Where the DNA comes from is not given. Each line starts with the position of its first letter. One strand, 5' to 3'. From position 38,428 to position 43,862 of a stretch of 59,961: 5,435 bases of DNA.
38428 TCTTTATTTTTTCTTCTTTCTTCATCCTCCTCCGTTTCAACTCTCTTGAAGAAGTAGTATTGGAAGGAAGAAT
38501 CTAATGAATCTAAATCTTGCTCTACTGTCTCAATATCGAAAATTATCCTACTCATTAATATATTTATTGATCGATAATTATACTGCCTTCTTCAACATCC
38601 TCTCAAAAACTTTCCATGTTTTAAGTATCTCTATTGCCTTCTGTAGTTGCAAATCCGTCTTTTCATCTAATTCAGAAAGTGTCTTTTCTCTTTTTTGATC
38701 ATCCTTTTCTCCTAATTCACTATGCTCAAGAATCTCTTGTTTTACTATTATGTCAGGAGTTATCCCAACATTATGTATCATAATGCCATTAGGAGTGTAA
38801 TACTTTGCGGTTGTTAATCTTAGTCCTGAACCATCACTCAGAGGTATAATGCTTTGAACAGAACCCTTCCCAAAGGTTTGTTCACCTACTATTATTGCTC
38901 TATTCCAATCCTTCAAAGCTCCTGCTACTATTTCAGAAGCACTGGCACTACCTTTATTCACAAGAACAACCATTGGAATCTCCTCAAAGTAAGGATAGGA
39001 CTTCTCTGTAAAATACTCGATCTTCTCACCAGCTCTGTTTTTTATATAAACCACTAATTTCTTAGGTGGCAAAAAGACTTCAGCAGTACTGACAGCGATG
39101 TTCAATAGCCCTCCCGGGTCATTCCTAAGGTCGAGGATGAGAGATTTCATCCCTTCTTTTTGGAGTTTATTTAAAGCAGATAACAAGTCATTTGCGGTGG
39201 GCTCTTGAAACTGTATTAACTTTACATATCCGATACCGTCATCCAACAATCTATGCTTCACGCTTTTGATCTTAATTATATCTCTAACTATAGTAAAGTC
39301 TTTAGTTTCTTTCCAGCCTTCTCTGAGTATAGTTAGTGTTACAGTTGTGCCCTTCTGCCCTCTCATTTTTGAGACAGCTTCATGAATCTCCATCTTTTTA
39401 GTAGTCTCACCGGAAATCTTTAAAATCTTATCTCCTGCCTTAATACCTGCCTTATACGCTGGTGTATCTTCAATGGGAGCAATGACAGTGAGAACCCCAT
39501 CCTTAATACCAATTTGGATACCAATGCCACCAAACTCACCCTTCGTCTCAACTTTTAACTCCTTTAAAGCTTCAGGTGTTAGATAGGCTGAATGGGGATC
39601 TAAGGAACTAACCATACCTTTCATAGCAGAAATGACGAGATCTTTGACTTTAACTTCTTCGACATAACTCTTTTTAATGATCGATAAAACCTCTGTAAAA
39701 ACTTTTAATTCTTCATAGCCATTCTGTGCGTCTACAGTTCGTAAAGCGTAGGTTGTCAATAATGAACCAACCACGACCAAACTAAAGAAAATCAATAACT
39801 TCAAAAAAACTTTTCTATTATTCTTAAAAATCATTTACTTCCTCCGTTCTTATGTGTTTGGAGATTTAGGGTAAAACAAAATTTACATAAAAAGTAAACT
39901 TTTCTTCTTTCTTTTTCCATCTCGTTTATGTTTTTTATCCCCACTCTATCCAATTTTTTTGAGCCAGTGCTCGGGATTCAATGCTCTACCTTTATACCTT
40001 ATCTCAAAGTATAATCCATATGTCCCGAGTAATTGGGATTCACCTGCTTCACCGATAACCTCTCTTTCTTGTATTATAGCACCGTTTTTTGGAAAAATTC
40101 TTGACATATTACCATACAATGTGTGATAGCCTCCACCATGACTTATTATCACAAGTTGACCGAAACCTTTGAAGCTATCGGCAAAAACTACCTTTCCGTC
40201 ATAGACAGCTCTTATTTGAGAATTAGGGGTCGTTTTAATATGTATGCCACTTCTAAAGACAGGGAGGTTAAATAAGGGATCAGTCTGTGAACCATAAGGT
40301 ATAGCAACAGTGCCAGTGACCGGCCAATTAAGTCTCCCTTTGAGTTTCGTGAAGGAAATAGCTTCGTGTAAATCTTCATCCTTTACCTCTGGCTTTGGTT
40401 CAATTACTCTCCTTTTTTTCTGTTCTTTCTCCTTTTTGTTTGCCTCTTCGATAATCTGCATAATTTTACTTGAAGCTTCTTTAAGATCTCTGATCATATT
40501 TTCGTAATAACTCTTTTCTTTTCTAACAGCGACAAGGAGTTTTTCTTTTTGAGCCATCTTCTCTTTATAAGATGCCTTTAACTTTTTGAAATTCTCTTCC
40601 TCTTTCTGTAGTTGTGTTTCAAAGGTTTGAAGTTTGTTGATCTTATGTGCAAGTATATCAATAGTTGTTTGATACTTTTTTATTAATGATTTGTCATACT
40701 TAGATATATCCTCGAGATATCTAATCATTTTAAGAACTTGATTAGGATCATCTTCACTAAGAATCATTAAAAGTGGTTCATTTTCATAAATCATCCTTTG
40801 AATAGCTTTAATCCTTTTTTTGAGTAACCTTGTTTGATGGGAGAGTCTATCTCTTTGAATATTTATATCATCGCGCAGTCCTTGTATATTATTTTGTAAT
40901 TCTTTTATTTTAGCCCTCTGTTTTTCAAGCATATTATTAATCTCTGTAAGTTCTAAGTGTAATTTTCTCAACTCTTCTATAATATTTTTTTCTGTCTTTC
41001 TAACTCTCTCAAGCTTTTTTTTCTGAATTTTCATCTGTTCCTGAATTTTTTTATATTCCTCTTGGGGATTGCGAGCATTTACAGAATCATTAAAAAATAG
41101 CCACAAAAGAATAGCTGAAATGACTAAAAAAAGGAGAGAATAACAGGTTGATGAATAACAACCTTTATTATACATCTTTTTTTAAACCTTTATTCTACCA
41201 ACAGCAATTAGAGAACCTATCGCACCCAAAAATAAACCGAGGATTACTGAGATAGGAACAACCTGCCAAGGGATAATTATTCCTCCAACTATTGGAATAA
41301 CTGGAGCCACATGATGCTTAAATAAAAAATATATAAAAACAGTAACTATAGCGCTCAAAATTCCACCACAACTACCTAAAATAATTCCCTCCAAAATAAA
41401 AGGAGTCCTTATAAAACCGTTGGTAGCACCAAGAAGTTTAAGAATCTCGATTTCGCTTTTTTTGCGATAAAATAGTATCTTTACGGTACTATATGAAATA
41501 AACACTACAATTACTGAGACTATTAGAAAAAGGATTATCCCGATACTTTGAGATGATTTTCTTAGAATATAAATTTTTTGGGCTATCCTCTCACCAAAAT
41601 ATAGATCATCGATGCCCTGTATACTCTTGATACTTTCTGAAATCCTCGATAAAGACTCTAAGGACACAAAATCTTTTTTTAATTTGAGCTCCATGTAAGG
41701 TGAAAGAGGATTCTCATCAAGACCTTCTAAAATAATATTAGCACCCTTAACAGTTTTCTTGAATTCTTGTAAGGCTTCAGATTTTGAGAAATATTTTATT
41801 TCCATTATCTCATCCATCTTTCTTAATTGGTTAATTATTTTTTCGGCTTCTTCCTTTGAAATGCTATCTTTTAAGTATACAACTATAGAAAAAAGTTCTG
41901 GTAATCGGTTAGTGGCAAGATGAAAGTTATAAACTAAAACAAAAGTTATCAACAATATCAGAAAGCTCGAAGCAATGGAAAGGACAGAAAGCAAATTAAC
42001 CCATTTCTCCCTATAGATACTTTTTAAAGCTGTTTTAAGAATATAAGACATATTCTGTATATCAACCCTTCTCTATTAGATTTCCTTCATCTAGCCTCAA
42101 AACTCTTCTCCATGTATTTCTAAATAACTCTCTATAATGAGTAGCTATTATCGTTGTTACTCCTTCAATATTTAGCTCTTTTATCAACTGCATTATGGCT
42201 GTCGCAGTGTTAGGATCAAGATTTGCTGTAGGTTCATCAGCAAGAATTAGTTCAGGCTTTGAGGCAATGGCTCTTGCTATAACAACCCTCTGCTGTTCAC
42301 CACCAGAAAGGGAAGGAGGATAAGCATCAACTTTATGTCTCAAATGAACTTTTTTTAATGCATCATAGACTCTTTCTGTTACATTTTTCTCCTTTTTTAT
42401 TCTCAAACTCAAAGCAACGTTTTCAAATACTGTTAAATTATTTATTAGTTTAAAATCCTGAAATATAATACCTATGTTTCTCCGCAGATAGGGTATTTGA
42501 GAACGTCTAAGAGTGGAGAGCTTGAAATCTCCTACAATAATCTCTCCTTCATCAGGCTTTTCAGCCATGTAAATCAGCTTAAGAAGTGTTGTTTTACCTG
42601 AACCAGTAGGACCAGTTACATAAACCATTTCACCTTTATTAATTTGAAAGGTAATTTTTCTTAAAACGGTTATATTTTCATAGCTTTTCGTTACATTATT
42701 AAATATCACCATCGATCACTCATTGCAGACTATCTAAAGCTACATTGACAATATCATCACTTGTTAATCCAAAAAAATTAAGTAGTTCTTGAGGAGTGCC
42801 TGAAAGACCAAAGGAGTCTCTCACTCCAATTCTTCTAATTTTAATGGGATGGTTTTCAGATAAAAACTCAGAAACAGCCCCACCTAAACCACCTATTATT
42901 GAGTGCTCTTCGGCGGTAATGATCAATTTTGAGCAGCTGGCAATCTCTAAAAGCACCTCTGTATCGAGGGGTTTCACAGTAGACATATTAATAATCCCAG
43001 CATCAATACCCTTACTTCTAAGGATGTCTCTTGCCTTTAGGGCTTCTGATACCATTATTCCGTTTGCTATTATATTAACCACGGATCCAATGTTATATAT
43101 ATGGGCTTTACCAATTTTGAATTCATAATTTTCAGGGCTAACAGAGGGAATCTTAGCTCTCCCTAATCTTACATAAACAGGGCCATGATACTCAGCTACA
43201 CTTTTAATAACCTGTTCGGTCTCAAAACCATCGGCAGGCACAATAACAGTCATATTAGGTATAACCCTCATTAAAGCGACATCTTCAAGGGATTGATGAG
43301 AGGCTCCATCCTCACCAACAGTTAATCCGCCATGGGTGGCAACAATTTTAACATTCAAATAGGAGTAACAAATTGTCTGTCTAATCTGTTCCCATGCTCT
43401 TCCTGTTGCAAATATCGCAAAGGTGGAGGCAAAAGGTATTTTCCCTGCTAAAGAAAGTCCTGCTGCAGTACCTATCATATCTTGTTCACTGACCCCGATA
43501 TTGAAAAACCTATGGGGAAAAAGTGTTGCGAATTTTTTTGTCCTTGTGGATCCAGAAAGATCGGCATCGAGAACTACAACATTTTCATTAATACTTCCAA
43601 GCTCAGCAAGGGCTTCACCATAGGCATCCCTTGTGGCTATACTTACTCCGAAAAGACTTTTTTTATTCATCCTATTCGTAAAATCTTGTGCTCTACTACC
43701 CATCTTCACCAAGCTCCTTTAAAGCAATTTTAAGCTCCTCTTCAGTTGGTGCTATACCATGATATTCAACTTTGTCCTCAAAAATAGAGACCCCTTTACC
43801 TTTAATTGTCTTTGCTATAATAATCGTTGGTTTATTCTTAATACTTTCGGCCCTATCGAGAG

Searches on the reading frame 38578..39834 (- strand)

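Call 8: search_protein_families(library=pfam, proteins=[window:38578-39834:-], max_evalue=0.001)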
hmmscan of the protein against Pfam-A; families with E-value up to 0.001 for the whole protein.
window:38578-39834:- (418 aa): 6 families
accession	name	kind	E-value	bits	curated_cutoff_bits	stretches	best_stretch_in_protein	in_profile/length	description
PF03572.23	Peptidase_S41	-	7.3e-57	192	24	1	201-364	2-165/165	Peptidase family S41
PF17820.7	PDZ_6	-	8.4e-12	45.1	27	1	117-171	2-54/54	PDZ domain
PF13180.12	PDZ_2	-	1.4e-11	45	27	1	102-177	1-75/80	PDZ domain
PF00595.29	PDZ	-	4e-10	40.4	23.2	1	94-170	3-81/81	PDZ domain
PF22694.1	CtpB_N-like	-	2.5e-08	34.7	27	1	38-87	33-83/85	Activating protease CtpB N-terminal domain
PF17804.6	TSP_NTD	-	0.00011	23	26.4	0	57-88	157-188/188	Tail specific protease N-terminal domain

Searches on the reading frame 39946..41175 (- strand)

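Call 8: search_protein_families(library=pfam, proteins=[window:39946-41175:-], max_evalue=0.001)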
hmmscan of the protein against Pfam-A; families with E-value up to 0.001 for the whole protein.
window:39946-41175:- (409 aa): 1 family
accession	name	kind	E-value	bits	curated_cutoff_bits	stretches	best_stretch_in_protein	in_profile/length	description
PF01551.29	Peptidase_M23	-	3e-22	79.1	28.7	1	308-401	3-96/96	Peptidase family M23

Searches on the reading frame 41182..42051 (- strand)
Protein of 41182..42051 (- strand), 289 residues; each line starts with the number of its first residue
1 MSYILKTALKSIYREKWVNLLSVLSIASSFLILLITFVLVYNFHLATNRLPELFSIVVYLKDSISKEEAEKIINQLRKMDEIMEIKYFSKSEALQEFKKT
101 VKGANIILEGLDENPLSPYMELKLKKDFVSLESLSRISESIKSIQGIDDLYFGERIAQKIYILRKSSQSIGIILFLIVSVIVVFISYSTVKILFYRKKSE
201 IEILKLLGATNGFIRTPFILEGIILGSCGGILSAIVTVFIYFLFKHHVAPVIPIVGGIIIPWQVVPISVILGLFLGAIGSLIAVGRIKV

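Call 40: search_protein_families(library=pfam, proteins=[window:41182-42051:-], max_evalue=0.001)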
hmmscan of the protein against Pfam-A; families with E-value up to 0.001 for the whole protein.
window:41182-42051:- (289 aa): 2 families
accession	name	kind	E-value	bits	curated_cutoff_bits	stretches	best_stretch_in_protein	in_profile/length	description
PF18075.7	FtsX_ECD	-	9.3e-18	65.1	23.5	1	55-149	2-95/96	FtsX extracellular domain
PF02687.27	FtsX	-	3.4e-10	40.5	25.5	1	172-287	1-115/120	FtsX-like permease C-terminal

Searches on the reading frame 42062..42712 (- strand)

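Call 40: search_protein_families(library=pfam, proteins=[window:42062-42712:-], max_evalue=0.001)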
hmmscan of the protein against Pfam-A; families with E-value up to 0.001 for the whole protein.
window:42062-42712:- (216 aa): 13 families
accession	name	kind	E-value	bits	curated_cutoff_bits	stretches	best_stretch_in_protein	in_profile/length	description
PF00005.33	ABC_tran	-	2e-36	126.1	25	1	17-163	1-137/137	ABC transporter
PF13304.12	AAA_21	-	4.1e-09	37.4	27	1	118-192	221-298/304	AAA domain, putative AbiEii toxin, Type IV TA system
PF02463.25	SMC_N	-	5.7e-07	29.6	40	0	98-200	106-205/220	RecF/RecN/SMC N terminal domain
PF13191.12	AAA_16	-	4.1e-05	24.6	32.6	1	26-92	21-84/167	AAA ATPase domain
PF13238.12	AAA_18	-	0.00014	22.7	29.4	0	30-48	1-19/128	AAA domain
PF00437.27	T2SSE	-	0.00016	20.9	24.9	1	29-52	144-167/370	Type II/IV secretion system protein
PF02492.25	cobW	-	0.0003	20.9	20.7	1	30-64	3-38/180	CobW/HypB/UreG, nucleotide-binding domain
PF13401.12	AAA_22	-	0.00034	21.4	27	1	28-69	6-33/130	AAA domain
PF01637.24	ATPase_2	-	0.00038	20.8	33.2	1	25-121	18-104/225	ATPase domain predominantly from Archaea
PF13476.12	AAA_23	-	0.00042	21.4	27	1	12-47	5-39/201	AAA domain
PF13555.12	AAA_29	-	0.00067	19.8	27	0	21-44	16-39/61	P-loop containing region of AAA domain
PF25199.1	nSTAND_NTPase5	-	0.00076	19.8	34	0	25-47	39-61/145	Novel STAND NTPase 5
PF00270.35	DEAD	-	0.00079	19.6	26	0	23-49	10-36/167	DEAD/DEAH box helicase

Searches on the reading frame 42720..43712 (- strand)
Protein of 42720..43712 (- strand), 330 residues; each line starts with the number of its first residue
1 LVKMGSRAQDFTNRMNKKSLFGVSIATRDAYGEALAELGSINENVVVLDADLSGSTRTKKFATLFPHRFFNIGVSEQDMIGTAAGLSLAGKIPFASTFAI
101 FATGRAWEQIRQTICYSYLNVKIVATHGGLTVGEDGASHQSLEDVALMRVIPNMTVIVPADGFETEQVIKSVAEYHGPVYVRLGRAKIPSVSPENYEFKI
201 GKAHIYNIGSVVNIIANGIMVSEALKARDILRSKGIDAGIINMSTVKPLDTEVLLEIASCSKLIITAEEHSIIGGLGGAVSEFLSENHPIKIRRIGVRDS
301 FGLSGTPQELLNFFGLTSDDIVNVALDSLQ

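Call 40: search_protein_families(library=pfam, proteins=[window:42720-43712:-], max_evalue=0.001)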
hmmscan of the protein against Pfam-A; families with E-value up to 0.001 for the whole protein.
window:42720-43712:- (330 aa): 4 families
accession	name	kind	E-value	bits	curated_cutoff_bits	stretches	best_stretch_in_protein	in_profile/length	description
PF02779.29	Transket_pyr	-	1.3e-48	165.3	27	1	24-188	2-172/174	Transketolase, pyrimidine binding domain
PF02780.25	Transketolase_C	-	1.2e-27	96.8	25.9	1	201-321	1-124/124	Transketolase, C-terminal domain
PF17147.9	PFOR_II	-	2.3e-05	25.1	27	1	213-282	4-73/102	Pyruvate:ferredoxin oxidoreductase core domain II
PF22613.1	Transketolase_C_1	-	2.5e-05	24.9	27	1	212-317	14-113/113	Transketolase-like TK C-terminal domain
